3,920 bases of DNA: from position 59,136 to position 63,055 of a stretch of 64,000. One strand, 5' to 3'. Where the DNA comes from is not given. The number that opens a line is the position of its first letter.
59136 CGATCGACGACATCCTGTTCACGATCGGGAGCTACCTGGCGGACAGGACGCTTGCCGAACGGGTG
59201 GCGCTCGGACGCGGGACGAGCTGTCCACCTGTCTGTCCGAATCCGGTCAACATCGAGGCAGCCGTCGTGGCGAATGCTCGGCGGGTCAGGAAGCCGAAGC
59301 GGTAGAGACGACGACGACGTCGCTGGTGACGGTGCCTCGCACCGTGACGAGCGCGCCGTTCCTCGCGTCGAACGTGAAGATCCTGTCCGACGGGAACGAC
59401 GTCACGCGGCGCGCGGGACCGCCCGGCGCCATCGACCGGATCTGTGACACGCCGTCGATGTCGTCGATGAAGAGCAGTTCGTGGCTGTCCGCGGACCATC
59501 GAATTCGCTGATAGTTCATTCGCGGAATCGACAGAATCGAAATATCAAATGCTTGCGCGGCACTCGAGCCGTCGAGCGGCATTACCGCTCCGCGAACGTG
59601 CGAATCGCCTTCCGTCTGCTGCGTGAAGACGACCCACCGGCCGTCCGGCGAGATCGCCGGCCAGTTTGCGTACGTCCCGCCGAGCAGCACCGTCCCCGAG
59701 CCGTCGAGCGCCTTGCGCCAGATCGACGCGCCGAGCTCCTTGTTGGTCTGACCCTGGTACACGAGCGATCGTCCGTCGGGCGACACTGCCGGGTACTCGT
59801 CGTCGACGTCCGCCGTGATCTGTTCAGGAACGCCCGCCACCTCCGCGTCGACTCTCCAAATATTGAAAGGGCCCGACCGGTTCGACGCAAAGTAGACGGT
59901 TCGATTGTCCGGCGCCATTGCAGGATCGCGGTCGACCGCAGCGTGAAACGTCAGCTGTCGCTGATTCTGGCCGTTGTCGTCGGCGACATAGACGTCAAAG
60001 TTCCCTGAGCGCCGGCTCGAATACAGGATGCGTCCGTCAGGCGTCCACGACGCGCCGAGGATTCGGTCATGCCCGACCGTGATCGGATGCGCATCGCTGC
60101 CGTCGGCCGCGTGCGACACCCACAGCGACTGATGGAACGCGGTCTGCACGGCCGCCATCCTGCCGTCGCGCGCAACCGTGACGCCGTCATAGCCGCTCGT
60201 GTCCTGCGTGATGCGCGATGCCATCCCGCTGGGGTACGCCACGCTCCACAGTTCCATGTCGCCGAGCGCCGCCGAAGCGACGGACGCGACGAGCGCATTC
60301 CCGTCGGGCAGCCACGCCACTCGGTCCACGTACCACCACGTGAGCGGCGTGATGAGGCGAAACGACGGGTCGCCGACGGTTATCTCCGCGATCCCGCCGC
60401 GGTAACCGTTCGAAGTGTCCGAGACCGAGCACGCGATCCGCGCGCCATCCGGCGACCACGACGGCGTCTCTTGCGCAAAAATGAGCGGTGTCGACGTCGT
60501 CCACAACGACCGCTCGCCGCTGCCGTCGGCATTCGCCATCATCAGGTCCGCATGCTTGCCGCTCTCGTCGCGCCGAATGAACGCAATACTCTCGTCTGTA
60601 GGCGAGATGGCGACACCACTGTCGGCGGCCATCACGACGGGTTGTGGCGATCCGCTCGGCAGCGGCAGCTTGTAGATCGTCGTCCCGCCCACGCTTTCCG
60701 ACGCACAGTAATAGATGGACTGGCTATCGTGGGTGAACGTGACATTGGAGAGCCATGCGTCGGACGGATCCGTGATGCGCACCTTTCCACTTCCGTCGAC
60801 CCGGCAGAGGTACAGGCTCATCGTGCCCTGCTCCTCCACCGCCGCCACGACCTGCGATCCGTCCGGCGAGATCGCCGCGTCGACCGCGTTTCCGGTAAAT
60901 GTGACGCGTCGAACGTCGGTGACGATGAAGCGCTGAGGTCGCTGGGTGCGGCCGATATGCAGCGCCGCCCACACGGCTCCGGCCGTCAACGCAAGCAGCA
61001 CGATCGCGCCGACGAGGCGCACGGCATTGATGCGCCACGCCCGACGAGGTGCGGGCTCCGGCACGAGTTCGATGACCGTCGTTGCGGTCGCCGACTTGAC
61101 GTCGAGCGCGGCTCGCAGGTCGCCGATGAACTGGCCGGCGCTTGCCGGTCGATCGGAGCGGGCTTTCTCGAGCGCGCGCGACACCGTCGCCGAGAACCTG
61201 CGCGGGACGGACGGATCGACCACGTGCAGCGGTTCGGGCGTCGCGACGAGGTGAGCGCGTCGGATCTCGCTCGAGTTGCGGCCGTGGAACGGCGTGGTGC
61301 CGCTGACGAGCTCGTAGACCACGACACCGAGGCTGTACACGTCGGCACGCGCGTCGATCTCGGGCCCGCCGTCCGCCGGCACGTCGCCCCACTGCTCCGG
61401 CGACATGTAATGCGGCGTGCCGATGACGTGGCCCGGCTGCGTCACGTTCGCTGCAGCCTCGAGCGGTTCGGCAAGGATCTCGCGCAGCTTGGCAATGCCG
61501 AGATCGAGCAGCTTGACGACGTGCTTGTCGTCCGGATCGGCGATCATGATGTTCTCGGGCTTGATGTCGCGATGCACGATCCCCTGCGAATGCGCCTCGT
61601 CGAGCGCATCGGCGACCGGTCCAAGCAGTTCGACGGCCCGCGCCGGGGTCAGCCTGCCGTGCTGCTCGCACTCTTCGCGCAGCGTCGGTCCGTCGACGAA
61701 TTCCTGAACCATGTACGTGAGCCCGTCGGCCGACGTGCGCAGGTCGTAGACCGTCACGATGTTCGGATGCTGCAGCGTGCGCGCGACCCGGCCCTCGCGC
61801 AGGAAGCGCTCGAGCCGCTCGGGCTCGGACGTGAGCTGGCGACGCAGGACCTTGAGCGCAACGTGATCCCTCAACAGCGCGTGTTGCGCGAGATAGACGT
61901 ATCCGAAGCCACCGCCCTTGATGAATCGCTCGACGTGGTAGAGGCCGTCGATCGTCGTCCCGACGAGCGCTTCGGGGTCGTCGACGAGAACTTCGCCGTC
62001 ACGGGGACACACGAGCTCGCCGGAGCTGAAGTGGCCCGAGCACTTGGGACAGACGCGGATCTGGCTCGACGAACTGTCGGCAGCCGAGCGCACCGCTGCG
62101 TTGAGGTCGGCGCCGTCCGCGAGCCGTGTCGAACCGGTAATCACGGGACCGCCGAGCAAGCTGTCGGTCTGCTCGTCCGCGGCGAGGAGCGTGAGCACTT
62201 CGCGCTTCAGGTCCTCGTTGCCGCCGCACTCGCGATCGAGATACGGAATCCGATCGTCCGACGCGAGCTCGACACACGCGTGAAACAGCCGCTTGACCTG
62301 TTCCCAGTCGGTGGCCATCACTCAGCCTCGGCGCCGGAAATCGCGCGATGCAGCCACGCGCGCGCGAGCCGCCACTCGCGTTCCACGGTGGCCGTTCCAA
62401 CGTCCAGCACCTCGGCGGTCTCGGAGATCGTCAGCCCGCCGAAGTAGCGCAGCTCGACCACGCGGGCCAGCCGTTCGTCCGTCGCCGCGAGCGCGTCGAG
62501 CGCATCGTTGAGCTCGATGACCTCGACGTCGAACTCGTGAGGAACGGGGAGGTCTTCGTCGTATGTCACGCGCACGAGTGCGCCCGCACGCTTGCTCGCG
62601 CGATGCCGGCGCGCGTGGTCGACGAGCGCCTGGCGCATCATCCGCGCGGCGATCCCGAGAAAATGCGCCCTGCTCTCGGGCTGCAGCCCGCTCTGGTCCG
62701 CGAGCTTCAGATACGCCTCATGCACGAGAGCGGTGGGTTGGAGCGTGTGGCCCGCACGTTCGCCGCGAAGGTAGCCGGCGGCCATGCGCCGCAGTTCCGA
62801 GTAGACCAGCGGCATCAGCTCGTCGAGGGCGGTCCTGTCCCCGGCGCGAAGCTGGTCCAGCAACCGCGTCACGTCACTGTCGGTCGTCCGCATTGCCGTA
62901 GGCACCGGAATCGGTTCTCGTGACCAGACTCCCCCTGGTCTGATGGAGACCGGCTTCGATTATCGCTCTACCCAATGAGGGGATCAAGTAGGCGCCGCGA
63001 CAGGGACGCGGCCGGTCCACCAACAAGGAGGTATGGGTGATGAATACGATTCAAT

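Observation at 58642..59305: Tandem pair of homologous small proteins with a coiled coil and a CPPxC motif: candidate new system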

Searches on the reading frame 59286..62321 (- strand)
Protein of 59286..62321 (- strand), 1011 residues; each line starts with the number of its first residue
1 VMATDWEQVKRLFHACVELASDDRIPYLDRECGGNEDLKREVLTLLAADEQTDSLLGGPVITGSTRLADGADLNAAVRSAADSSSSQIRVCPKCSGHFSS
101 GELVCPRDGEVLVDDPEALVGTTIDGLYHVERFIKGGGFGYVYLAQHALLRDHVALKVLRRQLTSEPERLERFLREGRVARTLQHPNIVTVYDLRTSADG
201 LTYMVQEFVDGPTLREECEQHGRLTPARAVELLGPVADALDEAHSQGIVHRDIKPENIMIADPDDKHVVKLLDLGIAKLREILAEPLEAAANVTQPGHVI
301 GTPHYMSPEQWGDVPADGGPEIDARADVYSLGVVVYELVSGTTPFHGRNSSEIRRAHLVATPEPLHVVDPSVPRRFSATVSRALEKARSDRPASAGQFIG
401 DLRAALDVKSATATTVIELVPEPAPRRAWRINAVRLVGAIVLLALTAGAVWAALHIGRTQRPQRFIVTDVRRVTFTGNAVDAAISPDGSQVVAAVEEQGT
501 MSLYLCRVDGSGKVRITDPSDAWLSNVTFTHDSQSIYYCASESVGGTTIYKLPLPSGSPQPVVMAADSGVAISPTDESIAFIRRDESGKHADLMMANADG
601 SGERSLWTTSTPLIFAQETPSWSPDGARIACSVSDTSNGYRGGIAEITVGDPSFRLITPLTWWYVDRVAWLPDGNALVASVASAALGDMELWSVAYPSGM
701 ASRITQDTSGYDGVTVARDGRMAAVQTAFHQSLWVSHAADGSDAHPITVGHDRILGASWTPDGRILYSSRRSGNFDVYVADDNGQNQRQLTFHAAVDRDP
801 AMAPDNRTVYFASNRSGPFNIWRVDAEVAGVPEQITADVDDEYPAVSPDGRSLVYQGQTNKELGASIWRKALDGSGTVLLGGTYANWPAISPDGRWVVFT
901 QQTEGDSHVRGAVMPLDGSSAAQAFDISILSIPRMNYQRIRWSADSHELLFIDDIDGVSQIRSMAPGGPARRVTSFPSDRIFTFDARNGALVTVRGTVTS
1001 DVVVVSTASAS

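Call 6: search_protein_families(library=pfam, proteins=[window:59286-62321:-], max_evalue=0.1)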
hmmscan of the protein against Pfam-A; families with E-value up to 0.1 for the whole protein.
window:59286-62321:- (1011 aa): 10 families
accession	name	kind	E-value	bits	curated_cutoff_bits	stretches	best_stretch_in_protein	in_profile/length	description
PF00069.31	Pkinase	-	1.5e-43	149.5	31.7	1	128-392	1-252/263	Protein kinase domain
PF07676.18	PD40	-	1.8e-28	98.3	20.9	4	757-779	14-38/38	WD40-like Beta Propeller Repeat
PF07714.23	PK_Tyr_Ser-Thr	-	1.6e-25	90.3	23.1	1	131-392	4-249/258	Protein tyrosine and serine/threonine kinase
PF00930.27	DPPIV_N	-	1.8e-12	47.1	22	1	747-854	243-344/354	Dipeptidyl peptidase IV (DPP IV) N-terminal region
PF25174.1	Beta-prop_THOC3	-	1.8e-08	34.1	305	1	622-813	10-190/272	THOC3 beta-propeller domain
PF01636.29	APH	-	2.4e-05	24.7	23.2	1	242-278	164-198/239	Phosphotransferase enzyme family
PF00400.38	WD40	-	0.00021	22.2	27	0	748-771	5-31/39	WD domain, G-beta repeat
PF23414.1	Beta-prop_EML_2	-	0.00029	20.7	90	1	691-793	24-123/266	Echinoderm microtubule-associated protein second beta-propeller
PF17667.7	Pkinase_fungal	-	0.0013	18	24.1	1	244-307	303-361/387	Fungal protein kinase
PF06293.20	Kdo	-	0.0019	18.1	21.3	1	147-280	42-172/207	Lipopolysaccharide kinase (Kdo/WaaP) family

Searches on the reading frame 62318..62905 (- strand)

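Call 6: search_protein_families(library=pfam, proteins=[window:62318-62905:-], max_evalue=0.1)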
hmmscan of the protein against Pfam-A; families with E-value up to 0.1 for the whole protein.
window:62318-62905:- (195 aa): 5 families
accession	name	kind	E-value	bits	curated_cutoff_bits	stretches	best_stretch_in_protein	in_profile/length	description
PF07638.17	Sigma70_ECF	-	2.7e-56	190.9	21.1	1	10-189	2-183/185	ECF sigma factor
PF08281.18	Sigma70_r4_2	-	8.3e-08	32.2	25.7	1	137-185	6-54/54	Sigma-70, region 4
PF04545.22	Sigma70_r4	-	6.8e-06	26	24.1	1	139-174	2-37/50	Sigma-70, region 4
PF20432.4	Xre-like-HTH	-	0.00061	20.5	25.8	0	55-87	5-37/63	Antitoxin Xre-like helix-turn-helix domain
PF09079.17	Cdc6_C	-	0.0062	16.9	25.1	1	58-118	31-91/96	CDC6, C terminal winged helix domain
